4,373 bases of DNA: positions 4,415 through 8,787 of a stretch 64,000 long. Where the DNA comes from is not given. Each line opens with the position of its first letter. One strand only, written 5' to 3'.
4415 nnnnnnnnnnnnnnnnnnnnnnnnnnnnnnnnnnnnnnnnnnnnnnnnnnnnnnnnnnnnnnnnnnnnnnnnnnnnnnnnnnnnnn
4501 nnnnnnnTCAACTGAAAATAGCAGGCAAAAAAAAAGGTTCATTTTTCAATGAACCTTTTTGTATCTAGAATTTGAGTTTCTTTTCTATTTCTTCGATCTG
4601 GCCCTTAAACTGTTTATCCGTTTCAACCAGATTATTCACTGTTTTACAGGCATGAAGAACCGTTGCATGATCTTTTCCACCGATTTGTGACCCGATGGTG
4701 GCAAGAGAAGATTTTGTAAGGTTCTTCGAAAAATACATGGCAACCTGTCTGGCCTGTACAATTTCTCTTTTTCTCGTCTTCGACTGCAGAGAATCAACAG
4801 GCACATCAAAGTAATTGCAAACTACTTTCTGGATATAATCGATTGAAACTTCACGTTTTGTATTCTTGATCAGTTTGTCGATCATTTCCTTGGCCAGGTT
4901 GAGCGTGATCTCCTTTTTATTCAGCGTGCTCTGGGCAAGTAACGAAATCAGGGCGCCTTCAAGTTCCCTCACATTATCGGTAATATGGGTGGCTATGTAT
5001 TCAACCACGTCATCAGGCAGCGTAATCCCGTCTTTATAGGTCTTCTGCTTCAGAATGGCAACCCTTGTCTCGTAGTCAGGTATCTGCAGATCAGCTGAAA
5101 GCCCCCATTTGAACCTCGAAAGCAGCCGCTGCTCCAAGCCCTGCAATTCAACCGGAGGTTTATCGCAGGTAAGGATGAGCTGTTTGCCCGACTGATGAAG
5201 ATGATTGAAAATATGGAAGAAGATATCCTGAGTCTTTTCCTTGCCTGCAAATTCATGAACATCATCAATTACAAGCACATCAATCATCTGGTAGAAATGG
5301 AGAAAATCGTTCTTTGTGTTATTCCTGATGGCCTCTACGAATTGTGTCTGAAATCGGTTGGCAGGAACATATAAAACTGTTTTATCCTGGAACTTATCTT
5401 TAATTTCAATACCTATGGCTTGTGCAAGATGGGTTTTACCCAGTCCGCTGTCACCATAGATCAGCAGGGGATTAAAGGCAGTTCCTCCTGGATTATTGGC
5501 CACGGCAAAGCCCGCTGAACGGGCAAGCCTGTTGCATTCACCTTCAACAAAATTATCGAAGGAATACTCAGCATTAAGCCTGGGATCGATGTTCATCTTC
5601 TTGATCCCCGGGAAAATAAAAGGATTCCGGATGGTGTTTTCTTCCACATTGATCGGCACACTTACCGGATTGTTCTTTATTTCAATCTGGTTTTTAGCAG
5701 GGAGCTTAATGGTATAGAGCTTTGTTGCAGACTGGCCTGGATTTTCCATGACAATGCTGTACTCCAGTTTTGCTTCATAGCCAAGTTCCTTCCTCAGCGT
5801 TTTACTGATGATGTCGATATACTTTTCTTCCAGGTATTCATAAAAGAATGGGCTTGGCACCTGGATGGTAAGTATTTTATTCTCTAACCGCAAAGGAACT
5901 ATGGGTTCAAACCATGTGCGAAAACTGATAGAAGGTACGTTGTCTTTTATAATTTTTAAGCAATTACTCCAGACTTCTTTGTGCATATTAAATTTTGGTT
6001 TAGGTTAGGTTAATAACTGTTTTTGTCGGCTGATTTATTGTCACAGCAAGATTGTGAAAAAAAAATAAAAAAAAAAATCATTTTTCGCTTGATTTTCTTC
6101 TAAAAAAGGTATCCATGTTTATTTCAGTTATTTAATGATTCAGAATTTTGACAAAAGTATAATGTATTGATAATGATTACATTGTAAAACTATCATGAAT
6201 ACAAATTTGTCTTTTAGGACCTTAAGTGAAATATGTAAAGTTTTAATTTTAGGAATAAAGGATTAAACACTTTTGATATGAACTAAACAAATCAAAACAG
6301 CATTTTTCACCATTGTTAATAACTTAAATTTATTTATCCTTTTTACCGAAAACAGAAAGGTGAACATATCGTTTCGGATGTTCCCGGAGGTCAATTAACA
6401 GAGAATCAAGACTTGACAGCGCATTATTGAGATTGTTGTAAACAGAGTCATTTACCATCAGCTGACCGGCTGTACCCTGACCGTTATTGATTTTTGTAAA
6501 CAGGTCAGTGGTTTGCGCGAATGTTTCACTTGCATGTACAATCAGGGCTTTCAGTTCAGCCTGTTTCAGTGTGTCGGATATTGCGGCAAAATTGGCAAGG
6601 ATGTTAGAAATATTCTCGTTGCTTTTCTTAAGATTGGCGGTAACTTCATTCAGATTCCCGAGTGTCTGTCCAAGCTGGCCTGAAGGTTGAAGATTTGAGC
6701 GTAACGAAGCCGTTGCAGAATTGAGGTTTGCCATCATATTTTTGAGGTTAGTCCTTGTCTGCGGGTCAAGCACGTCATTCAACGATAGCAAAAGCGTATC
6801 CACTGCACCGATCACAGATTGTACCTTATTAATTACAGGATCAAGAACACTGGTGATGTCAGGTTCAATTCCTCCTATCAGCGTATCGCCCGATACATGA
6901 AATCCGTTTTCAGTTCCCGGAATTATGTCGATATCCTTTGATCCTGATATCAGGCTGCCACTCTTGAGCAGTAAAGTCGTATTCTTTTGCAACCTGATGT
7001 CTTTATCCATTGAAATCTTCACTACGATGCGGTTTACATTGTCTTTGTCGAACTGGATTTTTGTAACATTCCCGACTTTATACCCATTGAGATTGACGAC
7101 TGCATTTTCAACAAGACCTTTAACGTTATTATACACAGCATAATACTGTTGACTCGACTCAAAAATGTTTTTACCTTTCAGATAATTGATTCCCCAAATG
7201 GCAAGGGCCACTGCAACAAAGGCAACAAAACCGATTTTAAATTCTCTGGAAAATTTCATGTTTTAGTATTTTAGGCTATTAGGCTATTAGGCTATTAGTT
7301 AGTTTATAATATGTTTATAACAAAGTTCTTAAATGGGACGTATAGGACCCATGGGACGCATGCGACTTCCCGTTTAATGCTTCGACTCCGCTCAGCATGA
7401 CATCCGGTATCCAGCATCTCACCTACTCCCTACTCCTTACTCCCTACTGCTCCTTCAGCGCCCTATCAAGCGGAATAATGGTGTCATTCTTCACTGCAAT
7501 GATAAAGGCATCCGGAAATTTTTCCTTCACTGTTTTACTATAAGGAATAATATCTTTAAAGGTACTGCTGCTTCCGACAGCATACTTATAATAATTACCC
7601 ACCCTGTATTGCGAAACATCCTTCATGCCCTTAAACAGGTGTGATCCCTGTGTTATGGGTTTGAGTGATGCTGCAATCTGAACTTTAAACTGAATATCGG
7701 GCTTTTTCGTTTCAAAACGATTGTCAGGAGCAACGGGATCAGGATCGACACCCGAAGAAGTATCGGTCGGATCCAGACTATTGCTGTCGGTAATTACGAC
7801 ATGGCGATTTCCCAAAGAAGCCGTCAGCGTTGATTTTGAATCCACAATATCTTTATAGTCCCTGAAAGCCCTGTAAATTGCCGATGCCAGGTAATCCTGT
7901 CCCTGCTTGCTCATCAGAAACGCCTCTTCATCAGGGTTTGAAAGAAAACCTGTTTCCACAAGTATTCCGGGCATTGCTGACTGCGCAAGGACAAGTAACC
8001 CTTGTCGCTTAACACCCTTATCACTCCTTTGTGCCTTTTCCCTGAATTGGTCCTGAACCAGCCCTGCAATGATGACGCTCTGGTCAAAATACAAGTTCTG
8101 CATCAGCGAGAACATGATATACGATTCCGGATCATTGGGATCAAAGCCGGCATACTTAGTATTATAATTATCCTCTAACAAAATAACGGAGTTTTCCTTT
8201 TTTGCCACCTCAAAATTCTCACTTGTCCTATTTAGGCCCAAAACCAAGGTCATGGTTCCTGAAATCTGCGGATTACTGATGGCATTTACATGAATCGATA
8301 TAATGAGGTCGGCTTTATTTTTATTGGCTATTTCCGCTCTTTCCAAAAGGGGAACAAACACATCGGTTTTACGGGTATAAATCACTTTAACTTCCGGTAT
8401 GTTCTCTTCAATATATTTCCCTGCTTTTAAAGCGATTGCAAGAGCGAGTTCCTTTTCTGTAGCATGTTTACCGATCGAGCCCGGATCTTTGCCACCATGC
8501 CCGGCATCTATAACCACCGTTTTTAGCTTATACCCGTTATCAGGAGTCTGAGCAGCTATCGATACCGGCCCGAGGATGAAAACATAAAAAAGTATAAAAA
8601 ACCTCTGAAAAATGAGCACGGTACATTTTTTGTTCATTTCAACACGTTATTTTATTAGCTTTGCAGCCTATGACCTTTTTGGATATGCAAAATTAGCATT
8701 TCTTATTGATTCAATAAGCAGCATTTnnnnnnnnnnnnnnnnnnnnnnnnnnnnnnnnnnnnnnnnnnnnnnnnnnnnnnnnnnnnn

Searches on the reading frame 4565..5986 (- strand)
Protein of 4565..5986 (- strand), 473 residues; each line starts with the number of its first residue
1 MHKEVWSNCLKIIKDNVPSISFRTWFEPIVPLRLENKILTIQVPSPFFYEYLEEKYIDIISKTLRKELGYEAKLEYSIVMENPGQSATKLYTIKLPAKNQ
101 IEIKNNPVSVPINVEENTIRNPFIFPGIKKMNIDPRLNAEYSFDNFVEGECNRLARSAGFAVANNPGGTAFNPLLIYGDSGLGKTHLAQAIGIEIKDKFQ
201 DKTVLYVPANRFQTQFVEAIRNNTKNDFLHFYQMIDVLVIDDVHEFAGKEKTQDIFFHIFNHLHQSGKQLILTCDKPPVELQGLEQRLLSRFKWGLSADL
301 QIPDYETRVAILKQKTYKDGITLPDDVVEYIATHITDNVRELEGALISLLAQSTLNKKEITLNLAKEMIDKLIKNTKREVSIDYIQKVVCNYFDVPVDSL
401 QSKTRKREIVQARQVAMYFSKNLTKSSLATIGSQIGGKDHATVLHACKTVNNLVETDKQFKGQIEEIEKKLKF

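Call 62: search_protein_families(library=pfam, proteins=[window:4565-5986:-], max_evalue=0.00001)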
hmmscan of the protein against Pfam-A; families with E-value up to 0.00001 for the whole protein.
window:4565-5986:- (473 aa): 6 families
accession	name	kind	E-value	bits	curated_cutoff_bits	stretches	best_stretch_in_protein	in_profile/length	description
PF00308.24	Bac_DnaA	-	2.7e-61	206.9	23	1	137-298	1-161/162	Bacterial DnaA ATPAse domain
PF08299.17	Bac_DnaA_C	-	1.2e-29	102.6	31.5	1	382-450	1-69/69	Bacterial dnaA protein helix-turn-helix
PF11638.13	DnaA_N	-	4.7e-16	58.7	24.6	1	4-65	2-64/65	DnaA N-terminal domain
PF01695.23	IstB_IS21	-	2.3e-07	31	24.1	1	174-277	95-195/238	IstB-like ATP binding protein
PF22688.2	Hda_lid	-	6.8e-07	29.6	27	1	306-368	2-64/65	Hda, lid domain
PF00004.35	AAA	-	1e-06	29.7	21.2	1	174-292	1-123/131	ATPase family associated with various cellular activities (AAA)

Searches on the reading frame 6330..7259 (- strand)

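Call 62: search_protein_families(library=pfam, proteins=[window:6330-7259:-], max_evalue=0.00001)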
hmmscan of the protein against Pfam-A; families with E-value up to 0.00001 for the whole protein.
window:6330-7259:- (309 aa): 1 family
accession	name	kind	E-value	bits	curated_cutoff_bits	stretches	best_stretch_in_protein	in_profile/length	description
PF02470.25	MlaD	-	2.9e-15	56.7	25.1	1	37-115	3-81/81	MlaD protein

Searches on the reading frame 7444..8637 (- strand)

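Call 62: search_protein_families(library=pfam, proteins=[window:7444-8637:-], max_evalue=0.00001)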
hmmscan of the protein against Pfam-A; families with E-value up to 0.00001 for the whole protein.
window:7444-8637:- (397 aa): 1 family
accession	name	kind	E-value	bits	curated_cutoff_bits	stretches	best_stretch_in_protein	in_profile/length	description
PF01520.23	Amidase_3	-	3.7e-47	161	27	1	41-257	1-171/174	N-acetylmuramoyl-L-alanine amidase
